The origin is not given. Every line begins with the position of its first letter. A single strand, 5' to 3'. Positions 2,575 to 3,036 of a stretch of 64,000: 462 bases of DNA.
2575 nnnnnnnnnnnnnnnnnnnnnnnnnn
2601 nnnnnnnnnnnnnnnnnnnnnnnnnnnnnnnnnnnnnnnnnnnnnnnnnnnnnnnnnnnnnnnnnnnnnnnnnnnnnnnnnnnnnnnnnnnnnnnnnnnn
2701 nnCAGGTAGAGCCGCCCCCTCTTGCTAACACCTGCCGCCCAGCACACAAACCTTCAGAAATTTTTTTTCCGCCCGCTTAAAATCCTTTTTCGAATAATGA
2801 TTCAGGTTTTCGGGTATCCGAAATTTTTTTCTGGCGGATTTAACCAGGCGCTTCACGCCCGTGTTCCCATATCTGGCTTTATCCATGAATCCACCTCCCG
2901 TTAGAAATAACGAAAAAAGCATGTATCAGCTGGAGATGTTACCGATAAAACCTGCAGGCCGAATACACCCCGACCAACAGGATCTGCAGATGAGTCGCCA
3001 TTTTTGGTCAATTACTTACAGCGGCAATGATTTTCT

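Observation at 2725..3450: Textbook sigma-54 promoter dedicated to two tiny proteins (66 aa and 53 aa)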

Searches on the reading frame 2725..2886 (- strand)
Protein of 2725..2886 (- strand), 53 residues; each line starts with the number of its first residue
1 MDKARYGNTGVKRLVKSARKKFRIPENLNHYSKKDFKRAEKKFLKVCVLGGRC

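Call 5: search_protein_families(library=pfam, proteins=[window:2725-2886:-], max_evalue=0.01)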
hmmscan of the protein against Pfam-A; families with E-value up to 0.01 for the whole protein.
window:2725-2886:- (53 aa): 0 families

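Call 10: find_homologous_proteins(query=window:2728-2886:-, max_evalue=0.01)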
Query seq(53 aa) (53 aa): 7 proteins with E <= 0.01 among 7 candidates.
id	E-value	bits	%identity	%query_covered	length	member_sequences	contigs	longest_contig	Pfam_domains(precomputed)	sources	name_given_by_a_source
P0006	6.0e-28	112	100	100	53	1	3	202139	-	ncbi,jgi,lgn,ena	-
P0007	1.6e-22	95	81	100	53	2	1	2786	-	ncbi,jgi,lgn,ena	-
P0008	8.9e-21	90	75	100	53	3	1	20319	-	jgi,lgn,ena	-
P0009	3.3e-19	85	72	100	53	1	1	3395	-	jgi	jgi:hypothetical protein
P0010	2.0e-12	64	62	89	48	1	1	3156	-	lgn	-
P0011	6.6e-12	62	61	96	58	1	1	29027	-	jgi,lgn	-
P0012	5.0e-8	50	54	91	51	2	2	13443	-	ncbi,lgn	-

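Call 16: find_encoding_contigs(protein=P0011, flank=8000, max_places=4)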
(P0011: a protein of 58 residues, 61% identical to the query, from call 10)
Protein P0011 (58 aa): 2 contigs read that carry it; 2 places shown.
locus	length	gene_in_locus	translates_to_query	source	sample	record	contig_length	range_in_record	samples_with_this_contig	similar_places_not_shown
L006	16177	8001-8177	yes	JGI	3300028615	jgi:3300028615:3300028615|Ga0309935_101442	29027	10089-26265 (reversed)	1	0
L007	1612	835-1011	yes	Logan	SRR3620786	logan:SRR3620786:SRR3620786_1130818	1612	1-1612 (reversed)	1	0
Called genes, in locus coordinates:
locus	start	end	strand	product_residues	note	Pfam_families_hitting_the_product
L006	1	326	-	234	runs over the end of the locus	PF04029:2-ph_phosp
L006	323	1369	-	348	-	PF00248:Aldo_ket_red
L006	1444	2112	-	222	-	PF09864:MliC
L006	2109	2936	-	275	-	PF02219:MTHFR (weak)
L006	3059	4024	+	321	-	PF10343:Q_salvage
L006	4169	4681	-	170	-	PF01980:TrmO_N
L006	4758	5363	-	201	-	PF02643:DUF192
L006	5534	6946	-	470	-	PF13462:Thioredoxin_4, PF01323:DSBA, PF13098:Thioredoxin_2 (weak)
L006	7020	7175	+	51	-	-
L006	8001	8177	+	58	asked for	-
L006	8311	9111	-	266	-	-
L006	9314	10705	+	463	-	PF00285:Citrate_synt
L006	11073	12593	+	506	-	PF01694:Rhomboid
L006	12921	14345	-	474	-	PF13174:TPR_6 (faint), PF13428:TPR_14 (faint)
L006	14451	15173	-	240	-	PF01268:FTHFS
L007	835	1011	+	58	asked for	-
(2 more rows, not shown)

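Call 17: find_encoding_contigs(protein=P0012, flank=8000, max_places=4)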
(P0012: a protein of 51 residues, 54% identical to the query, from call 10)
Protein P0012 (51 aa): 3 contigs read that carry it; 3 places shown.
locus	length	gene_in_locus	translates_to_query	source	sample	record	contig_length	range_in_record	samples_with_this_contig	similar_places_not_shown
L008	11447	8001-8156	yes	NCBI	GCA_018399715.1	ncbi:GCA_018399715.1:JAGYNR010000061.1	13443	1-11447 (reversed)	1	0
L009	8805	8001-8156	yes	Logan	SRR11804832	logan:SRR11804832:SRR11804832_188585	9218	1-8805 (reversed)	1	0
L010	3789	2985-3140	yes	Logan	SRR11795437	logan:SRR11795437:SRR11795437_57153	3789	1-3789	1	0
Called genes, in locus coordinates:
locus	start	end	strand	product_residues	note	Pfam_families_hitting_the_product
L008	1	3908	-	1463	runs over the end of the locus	PF01869:BcrAD_BadFG, PF09989:DUF2229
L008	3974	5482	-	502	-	PF00350:Dynamin_N, PF01926:MMR_HSR1 (weak)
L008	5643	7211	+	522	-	PF03023:MurJ, PF01554:MatE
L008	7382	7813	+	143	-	-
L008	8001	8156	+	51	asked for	-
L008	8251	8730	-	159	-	PF02915:Rubrerythrin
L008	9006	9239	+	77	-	-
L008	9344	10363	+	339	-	PF25973:BSH_CzcB (weak), PF25881:HH_YBHG, PF25954:Beta-barrel_RND_2, PF25990:Beta-barrel_YknX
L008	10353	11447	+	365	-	?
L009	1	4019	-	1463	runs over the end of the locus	PF01869:BcrAD_BadFG, PF09989:DUF2229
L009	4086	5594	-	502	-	PF00350:Dynamin_N, PF01926:MMR_HSR1 (weak)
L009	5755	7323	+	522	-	PF03023:MurJ, PF01554:MatE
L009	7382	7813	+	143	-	-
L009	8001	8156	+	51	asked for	-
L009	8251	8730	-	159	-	PF02915:Rubrerythrin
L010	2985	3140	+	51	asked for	-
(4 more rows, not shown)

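Call 23: find_encoding_contigs(protein=P0009, flank=8000, max_places=4)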
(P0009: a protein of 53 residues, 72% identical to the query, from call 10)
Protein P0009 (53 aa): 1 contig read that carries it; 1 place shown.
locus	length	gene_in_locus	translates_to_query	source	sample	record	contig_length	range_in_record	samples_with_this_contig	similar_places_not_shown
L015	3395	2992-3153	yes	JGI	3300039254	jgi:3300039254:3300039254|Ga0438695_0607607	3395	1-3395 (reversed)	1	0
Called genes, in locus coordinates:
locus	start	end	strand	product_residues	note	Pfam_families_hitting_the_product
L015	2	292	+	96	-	?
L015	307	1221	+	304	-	PF18030:Rimk_N, PF08443:RimK, PF07478:Dala_Dala_lig_C (weak), PF02955:GSH-S_ATP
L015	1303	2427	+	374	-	-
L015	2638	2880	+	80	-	-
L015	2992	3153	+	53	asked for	-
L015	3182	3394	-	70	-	?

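Call 24: find_encoding_contigs(protein=P0010, flank=8000, max_places=4)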
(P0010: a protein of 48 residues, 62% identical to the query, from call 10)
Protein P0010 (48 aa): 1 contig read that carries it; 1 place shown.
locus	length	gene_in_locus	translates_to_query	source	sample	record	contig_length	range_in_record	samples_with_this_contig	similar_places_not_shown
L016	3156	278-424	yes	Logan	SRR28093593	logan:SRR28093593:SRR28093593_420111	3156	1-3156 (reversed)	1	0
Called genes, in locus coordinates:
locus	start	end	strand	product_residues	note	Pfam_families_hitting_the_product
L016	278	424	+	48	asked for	-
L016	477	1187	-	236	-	PF03167:UDG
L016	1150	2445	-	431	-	PF00392:GntR, PF00155:Aminotran_1_2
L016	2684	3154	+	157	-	?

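Call 31: find_homologous_proteins(query=A4, max_evalue=0.1)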
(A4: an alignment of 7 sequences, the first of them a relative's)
Query A4 (7 sequences) (53 aa, profile of the alignment): 36 proteins with E <= 0.1 among 66 candidates.
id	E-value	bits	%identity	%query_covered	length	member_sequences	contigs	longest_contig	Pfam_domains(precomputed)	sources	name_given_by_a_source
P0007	6.7e-29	117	81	100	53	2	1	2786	-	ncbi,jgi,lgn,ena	-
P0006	8.1e-29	117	100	100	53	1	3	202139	-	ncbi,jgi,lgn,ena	-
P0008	2.1e-28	115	75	100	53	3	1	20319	-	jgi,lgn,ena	-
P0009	2.1e-28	115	72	100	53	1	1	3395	-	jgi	jgi:hypothetical protein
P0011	3.0e-26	108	61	96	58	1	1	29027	-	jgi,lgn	-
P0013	2.7e-24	102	64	79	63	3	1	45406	-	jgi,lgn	-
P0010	2.7e-24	102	62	89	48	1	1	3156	-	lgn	-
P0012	1.6e-23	100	54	91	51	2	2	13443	-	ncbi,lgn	-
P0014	1.4e-22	97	55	100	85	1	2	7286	-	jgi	jgi:hypothetical protein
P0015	3.7e-22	95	58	85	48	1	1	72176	-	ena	-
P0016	1.8e-21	93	56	94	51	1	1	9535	-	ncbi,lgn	-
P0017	3.1e-21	92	62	79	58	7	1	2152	-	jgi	jgi:hypothetical protein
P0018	8.2e-21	91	59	96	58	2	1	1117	-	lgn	-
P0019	1.2e-20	91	61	79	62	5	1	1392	-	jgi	jgi:hypothetical protein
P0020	1.7e-20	90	55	96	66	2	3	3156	-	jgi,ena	jgi:hypothetical protein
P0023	3.1e-20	89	58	81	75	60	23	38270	-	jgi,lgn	jgi:Holliday junction resolvasome RuvABC ATP-dependent DNA helicase subunit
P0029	4.6e-19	85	52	91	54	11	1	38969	-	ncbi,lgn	-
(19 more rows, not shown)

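Call 34: find_encoding_contigs(protein=P0023, flank=6000, max_places=5)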
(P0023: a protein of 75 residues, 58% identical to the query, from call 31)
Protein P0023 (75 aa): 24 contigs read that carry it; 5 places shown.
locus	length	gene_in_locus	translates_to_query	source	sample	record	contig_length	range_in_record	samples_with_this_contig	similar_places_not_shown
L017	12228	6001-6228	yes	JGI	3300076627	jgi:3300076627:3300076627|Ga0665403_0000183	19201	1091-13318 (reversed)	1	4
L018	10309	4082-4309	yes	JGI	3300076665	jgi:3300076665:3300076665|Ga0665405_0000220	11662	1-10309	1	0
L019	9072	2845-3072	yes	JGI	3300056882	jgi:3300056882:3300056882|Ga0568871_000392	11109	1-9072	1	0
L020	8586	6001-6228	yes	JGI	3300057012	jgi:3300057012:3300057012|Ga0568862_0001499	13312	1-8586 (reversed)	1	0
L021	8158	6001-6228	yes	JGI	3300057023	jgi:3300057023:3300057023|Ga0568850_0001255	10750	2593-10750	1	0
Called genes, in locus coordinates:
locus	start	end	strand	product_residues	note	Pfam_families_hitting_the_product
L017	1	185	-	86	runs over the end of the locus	-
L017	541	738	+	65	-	-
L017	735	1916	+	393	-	PF00465:Fe-ADH, PF13685:Fe-ADH_2, PF25137:ADH_Fe_C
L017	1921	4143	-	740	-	PF20969:MASE11, PF13426:PAS_9 (faint), PF08448:PAS_4, PF00512:HisKA, PF02518:HATPase_c, PF00072:Response_reg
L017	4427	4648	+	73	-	-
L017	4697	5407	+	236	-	PF01810:LysE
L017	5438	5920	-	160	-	PF01575:MaoC_dehydratas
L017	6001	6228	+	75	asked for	-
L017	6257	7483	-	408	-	PF00155:Aminotran_1_2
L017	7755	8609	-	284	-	PF00294:PfkB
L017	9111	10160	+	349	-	PF21948:LplA-B_cat, PF03099:BPL_LplA_LipB (weak), PF10437:Lip_prot_lig_C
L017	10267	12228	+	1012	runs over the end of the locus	PF00675:Peptidase_M16, PF05193:Peptidase_M16_C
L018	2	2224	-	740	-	PF20969:MASE11, PF13426:PAS_9 (faint), PF08448:PAS_4, PF00512:HisKA, PF02518:HATPase_c, PF00072:Response_reg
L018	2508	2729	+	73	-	-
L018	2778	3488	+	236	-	PF01810:LysE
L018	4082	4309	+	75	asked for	-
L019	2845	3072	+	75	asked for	-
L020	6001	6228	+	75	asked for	-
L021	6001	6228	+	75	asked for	-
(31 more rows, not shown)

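Call 35: find_encoding_contigs(protein=P0015, flank=6000, max_places=3)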
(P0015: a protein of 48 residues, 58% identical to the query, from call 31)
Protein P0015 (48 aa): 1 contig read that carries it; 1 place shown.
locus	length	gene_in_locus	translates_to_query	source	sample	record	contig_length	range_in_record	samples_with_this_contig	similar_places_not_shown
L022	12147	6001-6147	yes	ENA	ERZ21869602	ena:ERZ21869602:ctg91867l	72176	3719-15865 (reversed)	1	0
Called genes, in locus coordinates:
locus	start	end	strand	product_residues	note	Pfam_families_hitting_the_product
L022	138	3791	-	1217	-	PF01855:POR_N, PF17147:PFOR_II, PF01558:POR, PF10371:EKR, PF12838:Fer4_7, PF13484:Fer4_16, PF22338:Pyruv_OxRed_insertion, PF02775:TPP_enzyme_C, +5 more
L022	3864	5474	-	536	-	PF05681:Fumerase, PF05683:Fumerase_C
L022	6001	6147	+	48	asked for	-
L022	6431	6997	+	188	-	PF01863:YgjP-like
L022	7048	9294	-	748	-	PF13567:DUF4131, PF03772:Competence, PF00753:Lactamase_B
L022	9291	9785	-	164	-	-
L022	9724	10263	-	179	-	PF00275:EPSP_synthase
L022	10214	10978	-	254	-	PF00275:EPSP_synthase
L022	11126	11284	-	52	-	-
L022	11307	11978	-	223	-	-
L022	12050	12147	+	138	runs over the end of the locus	-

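Call 55: search_protein_families(library=pfam, alignment_id=A7, max_evalue=1)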
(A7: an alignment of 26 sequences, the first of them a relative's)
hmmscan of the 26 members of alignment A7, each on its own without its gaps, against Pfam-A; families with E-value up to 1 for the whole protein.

A. member 1, P0006 (53 aa): 1 family
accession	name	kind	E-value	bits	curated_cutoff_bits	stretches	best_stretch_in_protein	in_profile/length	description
PF22376.2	PSV_trans_reg_dom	-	0.19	12.7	27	1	11-41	12-41/81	PSV, transcriptional regulator domain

B. families by the number of members that match (of 26 scanned): 10 families
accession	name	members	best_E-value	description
PF22578.2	GGR_cat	2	0.12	Geranylgeranyl reductase catalytic domain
PF05321.16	HHA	1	0.01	Haemolysin expression modulating protein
PF08387.15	FBD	1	0.025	FBD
PF11153.13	DUF2931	1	0.059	Protein of unknown function (DUF2931)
PF20203.3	DUF6565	1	0.1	Domain of unknown function (DUF6565)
PF10400.15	Vir_act_alpha_C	1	0.1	Virulence activator alpha C-term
PF10602.15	RPN7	1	0.12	26S proteasome subunit RPN7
PF05769.16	SIKE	1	0.16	SIKE family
PF01202.28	SKI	1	0.18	Shikimate kinase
PF22376.2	PSV_trans_reg_dom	1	0.19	PSV, transcriptional regulator domain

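Call 56: search_protein_families(library=ncbifam, proteins=[P0006, P0023, P0029], max_evalue=0.1)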
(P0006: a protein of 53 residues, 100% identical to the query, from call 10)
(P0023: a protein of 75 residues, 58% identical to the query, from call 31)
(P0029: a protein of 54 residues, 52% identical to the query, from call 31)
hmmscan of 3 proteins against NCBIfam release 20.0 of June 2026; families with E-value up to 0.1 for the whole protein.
P0006 (53 aa): 0 families

P0023 (75 aa): 0 families

P0029 (54 aa): 1 family
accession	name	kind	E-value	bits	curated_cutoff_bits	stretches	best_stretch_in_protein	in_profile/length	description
NF007371.0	PRK09871.1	subfamily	0.098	12.2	222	1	5-40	22-58/198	tyrosine-type DNA invertase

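Call 58: predict_structure(alignment_id=A7)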
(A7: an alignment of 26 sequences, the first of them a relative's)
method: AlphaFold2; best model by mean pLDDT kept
length: 53 residues; sequences in the alignment: 26
mean_pLDDT: 79.4   pTM: 0.57
mean pLDDT of the five models: 79.4, 70.5, 67.0, 64.9, 64.9
residues with pLDDT >= 90: 10; 70-90: 32; 50-70: 6; < 50: 5
segments of 3 or more residues with pLDDT < 50: 1-3
pLDDT, mean of each block of 10 residues (from residue 1): 54 86 85 90 86 64
secondary structure, 60 per line:
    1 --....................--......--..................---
elements in order: H3-22 H25-30 H33-50
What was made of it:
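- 2725..2886 (-): ORF-B, 53 aa, net charge +13. It belongs to an orphan family with the invariant core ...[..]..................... The predicted fold is three helices. AF2 gives pLDDT 79.4 (call 58).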

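Call 62: fold_search(model_id=the predicted structure, library=pdb)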
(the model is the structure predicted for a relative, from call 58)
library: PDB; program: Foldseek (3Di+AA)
matches with E <= 10: 4; with E <= 0.001: 0
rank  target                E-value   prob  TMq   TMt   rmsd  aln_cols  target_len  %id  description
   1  6gvw_B                5.0e+00  0.09  0.39  0.12   4.8        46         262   17  Crystal structure of the BRCA1-A complex (released 2019-07-10)
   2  6p8v_H                8.5e+00  0.13  0.55  0.20   2.5        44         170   16  Structure of E. coli MS115-1 HORMA:CdnC:Trip13 complex (released 2019-12-25)
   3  9q15_B                9.7e+00  0.13  0.59  0.07   2.6        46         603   20  syNOS Asymmetric Locked State (Composite) (released 2026-01-14)
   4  7xvq_B                9.7e+00  0.08  0.40  0.28   3.9        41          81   22  Crystal structure of AcrIIC4 (released 2023-08-09)

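Call 86: search_protein_families(library=padloc, proteins=[P0006], max_evalue=0.01)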
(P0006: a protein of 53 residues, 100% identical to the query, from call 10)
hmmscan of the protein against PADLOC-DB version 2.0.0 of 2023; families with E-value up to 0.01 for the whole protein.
P0006 (53 aa): 0 families

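Call 96: search_solved_structures(query=A7, max_evalue=10)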
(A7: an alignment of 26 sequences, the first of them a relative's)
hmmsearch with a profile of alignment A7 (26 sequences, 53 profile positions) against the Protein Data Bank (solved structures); distinct sequences matched with E-value up to 10: 1.
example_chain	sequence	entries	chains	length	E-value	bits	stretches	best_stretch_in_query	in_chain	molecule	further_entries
3gbv_A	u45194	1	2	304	1.8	11.3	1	7-37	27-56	Putative LacI-family transcriptional regulator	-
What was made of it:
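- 2725..2886 (-): No match in PDB or Pfam (calls 55, 62, 96).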

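Call 98: search_protein_families(library=phrogs, proteins=[P0006, P0029], max_evalue=0.01)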
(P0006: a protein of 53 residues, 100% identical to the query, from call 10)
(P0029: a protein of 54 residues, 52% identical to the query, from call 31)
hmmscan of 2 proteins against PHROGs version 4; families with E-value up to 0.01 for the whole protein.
P0006 (53 aa): 0 families

P0029 (54 aa): 0 families
